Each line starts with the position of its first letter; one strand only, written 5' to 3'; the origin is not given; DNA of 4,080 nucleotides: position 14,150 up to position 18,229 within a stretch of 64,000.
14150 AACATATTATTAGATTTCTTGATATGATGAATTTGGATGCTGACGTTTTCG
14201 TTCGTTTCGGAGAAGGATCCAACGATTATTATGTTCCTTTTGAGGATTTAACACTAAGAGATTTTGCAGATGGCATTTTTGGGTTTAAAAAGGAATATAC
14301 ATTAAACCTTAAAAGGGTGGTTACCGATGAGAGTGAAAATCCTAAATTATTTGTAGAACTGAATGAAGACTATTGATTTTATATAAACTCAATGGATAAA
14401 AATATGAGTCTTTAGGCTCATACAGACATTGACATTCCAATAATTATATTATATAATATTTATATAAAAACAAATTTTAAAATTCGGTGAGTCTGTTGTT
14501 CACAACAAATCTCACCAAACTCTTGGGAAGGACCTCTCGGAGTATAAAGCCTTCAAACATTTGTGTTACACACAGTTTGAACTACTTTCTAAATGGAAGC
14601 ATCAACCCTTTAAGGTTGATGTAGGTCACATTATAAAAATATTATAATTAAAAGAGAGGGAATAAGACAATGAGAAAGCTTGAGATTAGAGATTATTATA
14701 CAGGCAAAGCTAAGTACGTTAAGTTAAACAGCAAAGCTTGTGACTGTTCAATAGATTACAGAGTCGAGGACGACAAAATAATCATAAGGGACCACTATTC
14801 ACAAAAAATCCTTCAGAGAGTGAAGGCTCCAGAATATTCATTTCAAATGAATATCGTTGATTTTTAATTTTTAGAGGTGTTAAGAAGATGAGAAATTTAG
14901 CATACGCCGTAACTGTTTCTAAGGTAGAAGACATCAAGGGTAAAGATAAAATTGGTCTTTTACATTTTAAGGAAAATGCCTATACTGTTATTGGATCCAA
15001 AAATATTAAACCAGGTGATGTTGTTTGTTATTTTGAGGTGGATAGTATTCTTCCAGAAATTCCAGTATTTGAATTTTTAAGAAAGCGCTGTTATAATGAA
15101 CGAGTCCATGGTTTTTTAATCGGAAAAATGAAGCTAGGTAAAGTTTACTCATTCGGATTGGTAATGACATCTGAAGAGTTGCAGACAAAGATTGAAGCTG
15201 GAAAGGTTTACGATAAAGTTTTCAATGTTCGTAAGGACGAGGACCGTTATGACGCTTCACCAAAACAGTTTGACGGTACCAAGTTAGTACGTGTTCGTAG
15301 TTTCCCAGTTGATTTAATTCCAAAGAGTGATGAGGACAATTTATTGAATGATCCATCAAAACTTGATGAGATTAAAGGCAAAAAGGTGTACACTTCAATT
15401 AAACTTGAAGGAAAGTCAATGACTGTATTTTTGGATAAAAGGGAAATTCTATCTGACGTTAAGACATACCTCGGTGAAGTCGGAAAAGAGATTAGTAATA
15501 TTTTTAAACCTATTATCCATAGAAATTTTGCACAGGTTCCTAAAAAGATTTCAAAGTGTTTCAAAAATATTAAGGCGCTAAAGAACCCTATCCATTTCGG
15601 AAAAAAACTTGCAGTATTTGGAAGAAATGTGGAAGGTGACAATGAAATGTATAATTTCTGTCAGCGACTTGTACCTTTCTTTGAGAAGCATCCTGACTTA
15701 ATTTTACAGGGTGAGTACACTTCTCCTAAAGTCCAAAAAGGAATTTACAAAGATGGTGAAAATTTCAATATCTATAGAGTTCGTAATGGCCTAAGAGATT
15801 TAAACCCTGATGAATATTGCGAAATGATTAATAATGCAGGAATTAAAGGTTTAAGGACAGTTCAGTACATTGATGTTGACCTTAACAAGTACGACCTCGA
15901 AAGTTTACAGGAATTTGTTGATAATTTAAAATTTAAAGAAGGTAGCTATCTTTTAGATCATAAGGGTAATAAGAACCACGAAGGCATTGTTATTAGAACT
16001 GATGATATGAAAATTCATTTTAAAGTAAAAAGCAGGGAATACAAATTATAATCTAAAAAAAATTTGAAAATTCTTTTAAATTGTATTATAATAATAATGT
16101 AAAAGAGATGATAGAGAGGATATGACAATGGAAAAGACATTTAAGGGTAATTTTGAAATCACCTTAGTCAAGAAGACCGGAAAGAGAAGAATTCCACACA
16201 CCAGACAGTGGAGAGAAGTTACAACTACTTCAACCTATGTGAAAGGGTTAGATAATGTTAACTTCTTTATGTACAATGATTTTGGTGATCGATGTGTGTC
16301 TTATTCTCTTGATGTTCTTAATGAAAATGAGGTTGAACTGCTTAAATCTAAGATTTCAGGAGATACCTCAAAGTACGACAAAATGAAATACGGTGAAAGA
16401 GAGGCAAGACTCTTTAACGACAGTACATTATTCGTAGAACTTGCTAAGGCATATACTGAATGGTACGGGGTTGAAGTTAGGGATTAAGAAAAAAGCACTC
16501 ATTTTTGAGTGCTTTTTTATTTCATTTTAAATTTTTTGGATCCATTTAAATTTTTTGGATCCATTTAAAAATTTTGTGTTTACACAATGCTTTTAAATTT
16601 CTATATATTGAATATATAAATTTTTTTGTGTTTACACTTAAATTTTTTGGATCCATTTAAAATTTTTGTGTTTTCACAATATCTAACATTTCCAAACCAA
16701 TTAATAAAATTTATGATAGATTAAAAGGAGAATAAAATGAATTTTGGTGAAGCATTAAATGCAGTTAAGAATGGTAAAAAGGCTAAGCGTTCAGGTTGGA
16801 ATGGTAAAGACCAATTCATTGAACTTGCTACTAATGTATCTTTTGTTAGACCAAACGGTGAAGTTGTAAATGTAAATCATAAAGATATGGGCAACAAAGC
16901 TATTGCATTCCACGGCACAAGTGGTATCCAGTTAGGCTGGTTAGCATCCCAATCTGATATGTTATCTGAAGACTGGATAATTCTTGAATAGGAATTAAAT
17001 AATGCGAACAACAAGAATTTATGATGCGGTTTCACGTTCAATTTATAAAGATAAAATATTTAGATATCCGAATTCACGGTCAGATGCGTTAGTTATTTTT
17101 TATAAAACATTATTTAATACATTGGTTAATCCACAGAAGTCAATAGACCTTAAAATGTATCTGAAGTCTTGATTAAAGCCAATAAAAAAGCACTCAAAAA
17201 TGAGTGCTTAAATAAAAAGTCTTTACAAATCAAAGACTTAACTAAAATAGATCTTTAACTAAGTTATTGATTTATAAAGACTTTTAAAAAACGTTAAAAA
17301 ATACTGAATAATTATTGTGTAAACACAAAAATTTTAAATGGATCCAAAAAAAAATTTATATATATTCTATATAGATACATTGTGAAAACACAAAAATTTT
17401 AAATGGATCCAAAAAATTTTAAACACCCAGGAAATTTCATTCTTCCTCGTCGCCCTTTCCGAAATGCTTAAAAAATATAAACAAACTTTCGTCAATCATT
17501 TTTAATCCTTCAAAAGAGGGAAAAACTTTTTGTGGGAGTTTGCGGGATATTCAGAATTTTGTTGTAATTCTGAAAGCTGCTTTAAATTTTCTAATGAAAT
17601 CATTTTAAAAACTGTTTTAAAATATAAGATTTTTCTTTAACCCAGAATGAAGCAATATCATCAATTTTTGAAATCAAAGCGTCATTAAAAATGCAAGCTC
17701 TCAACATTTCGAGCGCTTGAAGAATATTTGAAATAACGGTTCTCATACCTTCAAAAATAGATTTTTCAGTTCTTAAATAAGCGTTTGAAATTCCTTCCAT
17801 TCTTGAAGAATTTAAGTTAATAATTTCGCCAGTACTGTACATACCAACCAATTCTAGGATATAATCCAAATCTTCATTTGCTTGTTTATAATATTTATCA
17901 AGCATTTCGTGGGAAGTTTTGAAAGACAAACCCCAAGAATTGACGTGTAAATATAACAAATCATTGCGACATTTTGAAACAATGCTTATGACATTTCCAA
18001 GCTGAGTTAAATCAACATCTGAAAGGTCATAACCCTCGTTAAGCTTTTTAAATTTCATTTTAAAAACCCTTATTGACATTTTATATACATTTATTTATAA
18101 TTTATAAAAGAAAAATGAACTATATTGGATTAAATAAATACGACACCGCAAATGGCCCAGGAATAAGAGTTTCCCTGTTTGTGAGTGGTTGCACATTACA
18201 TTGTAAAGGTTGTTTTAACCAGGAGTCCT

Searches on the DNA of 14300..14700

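Call 110: search_rna_families(source=window, start=14300, end=14700, threshold=evalue, max_evalue=1)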
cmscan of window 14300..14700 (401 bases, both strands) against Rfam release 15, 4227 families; matches with E-value up to 1: 2.
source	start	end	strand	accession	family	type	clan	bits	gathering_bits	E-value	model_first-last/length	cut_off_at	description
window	14616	14672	+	RF02934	caiA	Gene; sRNA;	-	22.4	55.5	0.18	1-78/78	no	caiA RNA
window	14358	14430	+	RF01164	SNORD107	Gene; snRNA; snoRNA; CD-box;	-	21.7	50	0.12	1-74/74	no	Small nucleolar RNA SNORD107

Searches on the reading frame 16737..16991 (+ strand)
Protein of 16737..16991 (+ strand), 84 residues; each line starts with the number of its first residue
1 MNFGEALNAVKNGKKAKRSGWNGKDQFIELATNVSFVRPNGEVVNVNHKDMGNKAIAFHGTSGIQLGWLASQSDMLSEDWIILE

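Call 67: find_encoding_contigs(protein=window:16737-16991:+, flank=3000, max_places=10)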
Protein window:16737-16991:+ (84 aa): 11 contigs read that carry it; 8 places shown.
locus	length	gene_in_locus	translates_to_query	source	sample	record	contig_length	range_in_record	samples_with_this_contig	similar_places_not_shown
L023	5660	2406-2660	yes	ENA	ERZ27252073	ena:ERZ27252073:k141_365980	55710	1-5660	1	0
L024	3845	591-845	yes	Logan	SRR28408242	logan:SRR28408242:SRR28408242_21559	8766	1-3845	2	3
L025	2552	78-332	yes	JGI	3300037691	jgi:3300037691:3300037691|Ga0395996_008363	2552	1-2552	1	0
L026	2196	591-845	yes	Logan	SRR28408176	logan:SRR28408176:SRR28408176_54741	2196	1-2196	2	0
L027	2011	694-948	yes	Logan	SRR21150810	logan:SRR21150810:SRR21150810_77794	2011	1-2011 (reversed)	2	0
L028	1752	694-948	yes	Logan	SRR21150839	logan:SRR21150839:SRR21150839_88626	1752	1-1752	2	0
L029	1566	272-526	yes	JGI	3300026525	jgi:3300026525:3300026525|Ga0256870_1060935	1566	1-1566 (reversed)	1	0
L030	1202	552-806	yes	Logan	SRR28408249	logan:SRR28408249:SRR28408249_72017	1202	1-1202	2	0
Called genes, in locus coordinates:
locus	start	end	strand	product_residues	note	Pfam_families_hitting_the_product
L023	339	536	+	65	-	-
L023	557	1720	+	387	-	PF21189:PHA02142, PF09414:RNA_ligase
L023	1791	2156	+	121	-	-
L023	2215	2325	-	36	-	-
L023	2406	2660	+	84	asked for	PF11195:Tad2-like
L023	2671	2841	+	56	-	-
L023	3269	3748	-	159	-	-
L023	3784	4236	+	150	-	PF13353:Fer4_12, PF04055:Radical_SAM (weak)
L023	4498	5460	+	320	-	-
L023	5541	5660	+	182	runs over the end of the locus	-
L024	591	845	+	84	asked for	PF11195:Tad2-like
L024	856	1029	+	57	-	-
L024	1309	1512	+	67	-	-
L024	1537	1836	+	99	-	PF00166:Cpn10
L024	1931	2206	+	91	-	-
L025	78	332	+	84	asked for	PF11195:Tad2-like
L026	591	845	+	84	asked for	PF11195:Tad2-like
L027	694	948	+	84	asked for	PF11195:Tad2-like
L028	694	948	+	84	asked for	PF11195:Tad2-like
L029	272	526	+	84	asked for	PF11195:Tad2-like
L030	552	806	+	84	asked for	PF11195:Tad2-like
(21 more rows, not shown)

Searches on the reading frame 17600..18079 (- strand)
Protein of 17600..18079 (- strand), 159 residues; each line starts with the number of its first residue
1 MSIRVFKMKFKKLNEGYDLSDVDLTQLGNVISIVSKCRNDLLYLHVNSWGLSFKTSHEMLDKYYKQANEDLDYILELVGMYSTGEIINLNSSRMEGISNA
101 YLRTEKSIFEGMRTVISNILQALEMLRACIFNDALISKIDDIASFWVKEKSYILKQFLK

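Call 73: search_protein_families(library=pfam, max_evalue=0.01, proteins=[window:17600-18079:-])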
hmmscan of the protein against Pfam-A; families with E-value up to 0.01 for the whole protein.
window:17600-18079:- (159 aa): 1 family
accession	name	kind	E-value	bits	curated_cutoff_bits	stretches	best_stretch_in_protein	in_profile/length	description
PF19174.5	DUF5856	-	0.004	18.6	34.6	0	56-146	9-87/94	Family of unknown function (DUF5856)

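Call 74: search_protein_families(library=phrogs, max_evalue=0.001, proteins=[window:17600-18079:-])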
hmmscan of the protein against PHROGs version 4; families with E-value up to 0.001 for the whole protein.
window:17600-18079:- (159 aa): 1 family
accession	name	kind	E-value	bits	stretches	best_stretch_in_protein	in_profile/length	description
phrog_3636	-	DNA, RNA and nucleotide metabolism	0.00046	21.4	0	43-127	28-107/149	DNA binding protein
